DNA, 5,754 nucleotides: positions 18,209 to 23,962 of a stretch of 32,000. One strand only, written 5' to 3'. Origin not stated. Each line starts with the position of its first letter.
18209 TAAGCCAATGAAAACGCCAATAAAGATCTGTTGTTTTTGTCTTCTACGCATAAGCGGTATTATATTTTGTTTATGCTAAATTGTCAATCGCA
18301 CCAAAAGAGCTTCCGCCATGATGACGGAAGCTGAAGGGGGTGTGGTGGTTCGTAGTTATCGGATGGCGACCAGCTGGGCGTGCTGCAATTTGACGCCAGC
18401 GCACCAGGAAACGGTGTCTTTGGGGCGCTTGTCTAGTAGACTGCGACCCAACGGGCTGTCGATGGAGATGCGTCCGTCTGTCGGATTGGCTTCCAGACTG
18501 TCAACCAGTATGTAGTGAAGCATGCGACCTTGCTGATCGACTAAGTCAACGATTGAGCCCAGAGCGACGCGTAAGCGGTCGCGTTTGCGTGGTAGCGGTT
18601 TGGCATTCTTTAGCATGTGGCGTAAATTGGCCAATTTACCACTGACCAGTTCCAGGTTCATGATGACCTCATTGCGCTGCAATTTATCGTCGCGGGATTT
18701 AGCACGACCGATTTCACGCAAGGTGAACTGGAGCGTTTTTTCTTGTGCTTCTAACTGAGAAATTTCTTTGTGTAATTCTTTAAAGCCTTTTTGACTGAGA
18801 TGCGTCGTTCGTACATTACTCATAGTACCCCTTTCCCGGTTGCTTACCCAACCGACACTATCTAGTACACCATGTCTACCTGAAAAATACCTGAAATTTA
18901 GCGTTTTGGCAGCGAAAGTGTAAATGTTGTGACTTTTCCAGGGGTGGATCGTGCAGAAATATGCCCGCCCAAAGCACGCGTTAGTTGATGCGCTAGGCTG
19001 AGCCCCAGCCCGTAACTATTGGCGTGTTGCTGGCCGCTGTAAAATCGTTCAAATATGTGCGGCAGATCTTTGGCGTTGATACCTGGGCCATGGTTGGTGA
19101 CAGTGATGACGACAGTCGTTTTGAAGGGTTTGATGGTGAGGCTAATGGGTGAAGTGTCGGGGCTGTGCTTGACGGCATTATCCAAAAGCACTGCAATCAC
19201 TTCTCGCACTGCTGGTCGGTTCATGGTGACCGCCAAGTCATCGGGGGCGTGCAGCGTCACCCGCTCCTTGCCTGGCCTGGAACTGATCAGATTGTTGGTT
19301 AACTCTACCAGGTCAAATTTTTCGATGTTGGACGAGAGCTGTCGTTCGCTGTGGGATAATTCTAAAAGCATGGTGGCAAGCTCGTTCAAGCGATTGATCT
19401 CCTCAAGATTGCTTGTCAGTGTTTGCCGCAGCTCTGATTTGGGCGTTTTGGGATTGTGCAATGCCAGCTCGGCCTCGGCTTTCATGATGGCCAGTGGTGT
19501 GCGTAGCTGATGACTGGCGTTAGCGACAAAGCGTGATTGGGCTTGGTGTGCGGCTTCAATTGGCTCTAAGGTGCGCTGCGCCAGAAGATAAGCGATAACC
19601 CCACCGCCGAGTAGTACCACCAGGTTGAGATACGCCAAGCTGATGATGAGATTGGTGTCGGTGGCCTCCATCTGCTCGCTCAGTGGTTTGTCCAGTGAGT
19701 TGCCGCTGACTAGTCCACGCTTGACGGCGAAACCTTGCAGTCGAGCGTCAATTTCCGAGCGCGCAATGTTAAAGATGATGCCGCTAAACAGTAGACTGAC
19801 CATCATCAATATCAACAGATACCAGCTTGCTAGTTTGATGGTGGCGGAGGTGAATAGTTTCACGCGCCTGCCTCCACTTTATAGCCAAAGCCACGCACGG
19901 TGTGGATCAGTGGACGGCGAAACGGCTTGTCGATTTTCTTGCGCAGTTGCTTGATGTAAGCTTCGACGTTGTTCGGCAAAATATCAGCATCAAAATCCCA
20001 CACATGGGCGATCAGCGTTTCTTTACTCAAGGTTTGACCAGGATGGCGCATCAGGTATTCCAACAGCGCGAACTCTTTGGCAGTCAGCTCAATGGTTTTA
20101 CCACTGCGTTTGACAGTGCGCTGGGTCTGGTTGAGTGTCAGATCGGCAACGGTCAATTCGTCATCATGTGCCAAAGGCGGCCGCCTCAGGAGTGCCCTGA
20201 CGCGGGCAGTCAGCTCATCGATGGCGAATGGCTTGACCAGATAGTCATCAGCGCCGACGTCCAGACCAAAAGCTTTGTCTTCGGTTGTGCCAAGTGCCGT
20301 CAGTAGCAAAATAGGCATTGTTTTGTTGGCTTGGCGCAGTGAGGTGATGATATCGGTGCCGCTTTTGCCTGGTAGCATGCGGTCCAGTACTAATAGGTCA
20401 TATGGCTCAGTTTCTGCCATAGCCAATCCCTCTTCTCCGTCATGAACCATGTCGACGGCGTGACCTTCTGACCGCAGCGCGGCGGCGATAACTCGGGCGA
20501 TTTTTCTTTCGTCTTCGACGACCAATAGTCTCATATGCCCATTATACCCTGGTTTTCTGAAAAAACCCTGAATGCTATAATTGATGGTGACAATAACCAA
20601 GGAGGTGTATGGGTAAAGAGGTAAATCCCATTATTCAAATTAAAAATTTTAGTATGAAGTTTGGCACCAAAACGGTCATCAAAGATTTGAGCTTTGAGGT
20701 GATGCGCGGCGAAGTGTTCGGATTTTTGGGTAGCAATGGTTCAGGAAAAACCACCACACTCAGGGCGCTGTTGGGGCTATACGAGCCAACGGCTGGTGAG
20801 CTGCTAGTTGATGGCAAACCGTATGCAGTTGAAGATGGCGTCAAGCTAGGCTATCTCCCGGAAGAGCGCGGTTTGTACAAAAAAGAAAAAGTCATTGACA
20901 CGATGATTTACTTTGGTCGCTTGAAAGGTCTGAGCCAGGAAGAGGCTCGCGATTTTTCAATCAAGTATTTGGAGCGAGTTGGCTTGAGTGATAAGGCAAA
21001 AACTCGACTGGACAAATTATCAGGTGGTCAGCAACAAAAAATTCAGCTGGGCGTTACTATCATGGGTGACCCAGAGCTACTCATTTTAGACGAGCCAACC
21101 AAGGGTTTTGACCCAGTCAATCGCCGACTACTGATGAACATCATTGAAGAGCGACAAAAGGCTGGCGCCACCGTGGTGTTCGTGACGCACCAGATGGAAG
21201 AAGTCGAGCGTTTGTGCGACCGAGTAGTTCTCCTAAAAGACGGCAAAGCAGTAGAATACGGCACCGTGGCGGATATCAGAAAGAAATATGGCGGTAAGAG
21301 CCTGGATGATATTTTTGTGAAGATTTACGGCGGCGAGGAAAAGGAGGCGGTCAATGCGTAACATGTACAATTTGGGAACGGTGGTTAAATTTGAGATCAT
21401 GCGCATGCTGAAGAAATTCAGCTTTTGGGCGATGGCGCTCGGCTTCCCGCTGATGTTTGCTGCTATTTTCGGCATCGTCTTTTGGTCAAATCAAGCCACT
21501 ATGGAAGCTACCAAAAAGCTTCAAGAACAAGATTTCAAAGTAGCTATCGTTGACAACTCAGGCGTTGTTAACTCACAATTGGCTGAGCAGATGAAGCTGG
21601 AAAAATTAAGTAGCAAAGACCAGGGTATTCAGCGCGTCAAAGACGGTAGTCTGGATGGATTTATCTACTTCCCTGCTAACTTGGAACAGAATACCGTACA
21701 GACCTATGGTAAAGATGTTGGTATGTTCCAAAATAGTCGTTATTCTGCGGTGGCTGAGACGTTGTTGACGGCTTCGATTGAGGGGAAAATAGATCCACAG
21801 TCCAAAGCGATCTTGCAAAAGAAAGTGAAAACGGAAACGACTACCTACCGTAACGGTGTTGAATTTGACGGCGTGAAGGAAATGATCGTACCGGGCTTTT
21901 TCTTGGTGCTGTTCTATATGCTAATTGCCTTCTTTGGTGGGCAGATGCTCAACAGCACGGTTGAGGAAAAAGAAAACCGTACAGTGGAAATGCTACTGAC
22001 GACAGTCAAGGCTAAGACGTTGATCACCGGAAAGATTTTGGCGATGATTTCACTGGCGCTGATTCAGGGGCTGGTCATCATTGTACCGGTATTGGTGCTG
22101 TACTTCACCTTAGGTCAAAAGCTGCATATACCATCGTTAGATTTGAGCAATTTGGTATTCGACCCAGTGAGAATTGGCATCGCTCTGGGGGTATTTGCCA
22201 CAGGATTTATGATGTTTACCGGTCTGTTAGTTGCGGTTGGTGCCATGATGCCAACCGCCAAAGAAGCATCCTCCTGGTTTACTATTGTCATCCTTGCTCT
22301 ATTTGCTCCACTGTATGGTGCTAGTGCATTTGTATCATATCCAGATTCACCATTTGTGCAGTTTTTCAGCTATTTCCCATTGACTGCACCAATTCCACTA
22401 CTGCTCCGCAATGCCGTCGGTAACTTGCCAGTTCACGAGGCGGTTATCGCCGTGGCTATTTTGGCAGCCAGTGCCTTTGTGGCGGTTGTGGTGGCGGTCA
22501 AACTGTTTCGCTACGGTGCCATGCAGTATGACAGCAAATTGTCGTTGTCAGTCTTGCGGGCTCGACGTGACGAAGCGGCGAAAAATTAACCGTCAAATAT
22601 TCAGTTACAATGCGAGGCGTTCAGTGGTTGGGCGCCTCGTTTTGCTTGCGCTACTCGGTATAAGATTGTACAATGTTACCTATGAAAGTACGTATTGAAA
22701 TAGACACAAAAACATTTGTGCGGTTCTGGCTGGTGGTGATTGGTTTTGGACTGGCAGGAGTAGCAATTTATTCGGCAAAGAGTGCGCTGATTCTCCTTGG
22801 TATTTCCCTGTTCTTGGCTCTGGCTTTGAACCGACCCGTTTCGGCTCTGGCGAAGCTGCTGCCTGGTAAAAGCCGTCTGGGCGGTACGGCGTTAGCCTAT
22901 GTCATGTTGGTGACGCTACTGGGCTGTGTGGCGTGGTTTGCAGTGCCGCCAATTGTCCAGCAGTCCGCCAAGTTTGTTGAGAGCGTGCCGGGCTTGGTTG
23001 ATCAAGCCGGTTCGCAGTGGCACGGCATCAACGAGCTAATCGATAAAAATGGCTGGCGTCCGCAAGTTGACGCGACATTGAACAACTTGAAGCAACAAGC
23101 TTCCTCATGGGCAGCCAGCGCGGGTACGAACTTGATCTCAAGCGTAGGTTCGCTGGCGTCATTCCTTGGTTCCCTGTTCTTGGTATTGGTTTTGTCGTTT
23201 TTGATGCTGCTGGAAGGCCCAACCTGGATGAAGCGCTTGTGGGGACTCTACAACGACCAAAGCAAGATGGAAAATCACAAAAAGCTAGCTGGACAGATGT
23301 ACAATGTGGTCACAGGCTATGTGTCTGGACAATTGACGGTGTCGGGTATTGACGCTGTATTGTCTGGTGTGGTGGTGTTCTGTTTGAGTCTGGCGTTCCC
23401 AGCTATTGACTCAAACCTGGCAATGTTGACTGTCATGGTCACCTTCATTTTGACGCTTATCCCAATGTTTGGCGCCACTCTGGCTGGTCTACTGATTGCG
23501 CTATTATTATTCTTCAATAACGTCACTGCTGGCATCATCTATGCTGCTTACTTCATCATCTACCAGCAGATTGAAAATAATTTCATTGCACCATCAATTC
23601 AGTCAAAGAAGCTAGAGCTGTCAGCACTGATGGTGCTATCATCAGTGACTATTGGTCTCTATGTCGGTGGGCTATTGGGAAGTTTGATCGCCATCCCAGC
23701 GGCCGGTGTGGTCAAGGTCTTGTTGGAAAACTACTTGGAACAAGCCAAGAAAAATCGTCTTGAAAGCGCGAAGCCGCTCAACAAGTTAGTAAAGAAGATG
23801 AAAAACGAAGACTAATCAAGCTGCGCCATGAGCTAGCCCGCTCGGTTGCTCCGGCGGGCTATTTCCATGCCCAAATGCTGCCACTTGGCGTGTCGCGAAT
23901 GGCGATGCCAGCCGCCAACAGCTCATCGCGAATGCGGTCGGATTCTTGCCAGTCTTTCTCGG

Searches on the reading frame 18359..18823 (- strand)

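Call 23: search_protein_families(library=pfam, proteins=[window:18359-18823:-], max_evalue=0.001)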
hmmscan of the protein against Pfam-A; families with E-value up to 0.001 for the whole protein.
window:18359-18823:- (155 aa): 1 family
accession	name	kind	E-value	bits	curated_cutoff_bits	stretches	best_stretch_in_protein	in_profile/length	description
PF01272.25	GreA_GreB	-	5.1e-14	52.5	26.9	1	85-147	5-68/77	Transcription elongation factor, GreA/GreB, C-term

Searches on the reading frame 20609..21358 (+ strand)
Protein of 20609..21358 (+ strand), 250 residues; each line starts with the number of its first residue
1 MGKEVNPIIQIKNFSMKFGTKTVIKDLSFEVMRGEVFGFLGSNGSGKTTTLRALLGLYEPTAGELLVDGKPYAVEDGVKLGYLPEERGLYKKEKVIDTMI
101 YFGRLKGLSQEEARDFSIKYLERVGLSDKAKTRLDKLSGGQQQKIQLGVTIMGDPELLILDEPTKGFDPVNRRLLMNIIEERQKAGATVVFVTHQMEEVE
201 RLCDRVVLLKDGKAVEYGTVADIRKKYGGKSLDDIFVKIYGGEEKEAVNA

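Call 23: search_protein_families(library=pfam, proteins=[window:20609-21358:+], max_evalue=0.001)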
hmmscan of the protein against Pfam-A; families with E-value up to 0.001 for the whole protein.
window:20609-21358:+ (250 aa): 4 families
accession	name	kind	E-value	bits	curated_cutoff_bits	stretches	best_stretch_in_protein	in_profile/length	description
PF00005.33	ABC_tran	-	4.5e-30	105.5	25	1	25-164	2-136/137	ABC transporter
PF13304.12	AAA_21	-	7.1e-14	53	27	1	120-199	221-303/304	AAA domain, putative AbiEii toxin, Type IV TA system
PF02463.25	SMC_N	-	3.9e-05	23.6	40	0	133-205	133-207/220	RecF/RecN/SMC N terminal domain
PF13476.12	AAA_23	-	0.00092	20.3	27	0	9-54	2-39/201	AAA domain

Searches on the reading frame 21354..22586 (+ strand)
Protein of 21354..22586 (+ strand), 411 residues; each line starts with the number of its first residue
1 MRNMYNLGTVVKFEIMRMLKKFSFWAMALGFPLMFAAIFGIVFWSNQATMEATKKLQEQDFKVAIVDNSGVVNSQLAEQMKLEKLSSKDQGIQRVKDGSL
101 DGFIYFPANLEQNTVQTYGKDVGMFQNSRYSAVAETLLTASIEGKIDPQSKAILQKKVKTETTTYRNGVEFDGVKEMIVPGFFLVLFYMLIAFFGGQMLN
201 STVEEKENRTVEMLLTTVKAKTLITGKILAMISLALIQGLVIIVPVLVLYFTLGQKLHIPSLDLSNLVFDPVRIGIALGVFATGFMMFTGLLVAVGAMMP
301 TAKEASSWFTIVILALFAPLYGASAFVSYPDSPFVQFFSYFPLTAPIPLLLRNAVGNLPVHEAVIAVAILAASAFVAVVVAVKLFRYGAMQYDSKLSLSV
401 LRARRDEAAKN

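Call 23: search_protein_families(library=pfam, proteins=[window:21354-22586:+], max_evalue=0.001)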
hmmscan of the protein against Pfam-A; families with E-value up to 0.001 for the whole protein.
window:21354-22586:+ (411 aa): 2 families
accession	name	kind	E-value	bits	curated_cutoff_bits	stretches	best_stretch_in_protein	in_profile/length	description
PF12698.13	ABC2_membrane_3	-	1.5e-43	149.7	31.6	1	23-382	2-346/347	ABC-2 family transporter protein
PF01061.29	ABC2_membrane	-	3e-09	37.2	26.9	1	171-344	51-200/211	ABC-2 type transporter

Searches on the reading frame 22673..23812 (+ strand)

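Call 23: search_protein_families(library=pfam, proteins=[window:22673-23812:+], max_evalue=0.001)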
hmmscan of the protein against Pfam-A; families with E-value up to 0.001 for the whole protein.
window:22673-23812:+ (380 aa): 1 family
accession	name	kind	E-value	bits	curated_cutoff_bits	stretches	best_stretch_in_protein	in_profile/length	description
PF01594.21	AI-2E_transport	-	3e-44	152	34.3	1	21-354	4-326/327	AI-2E family transporter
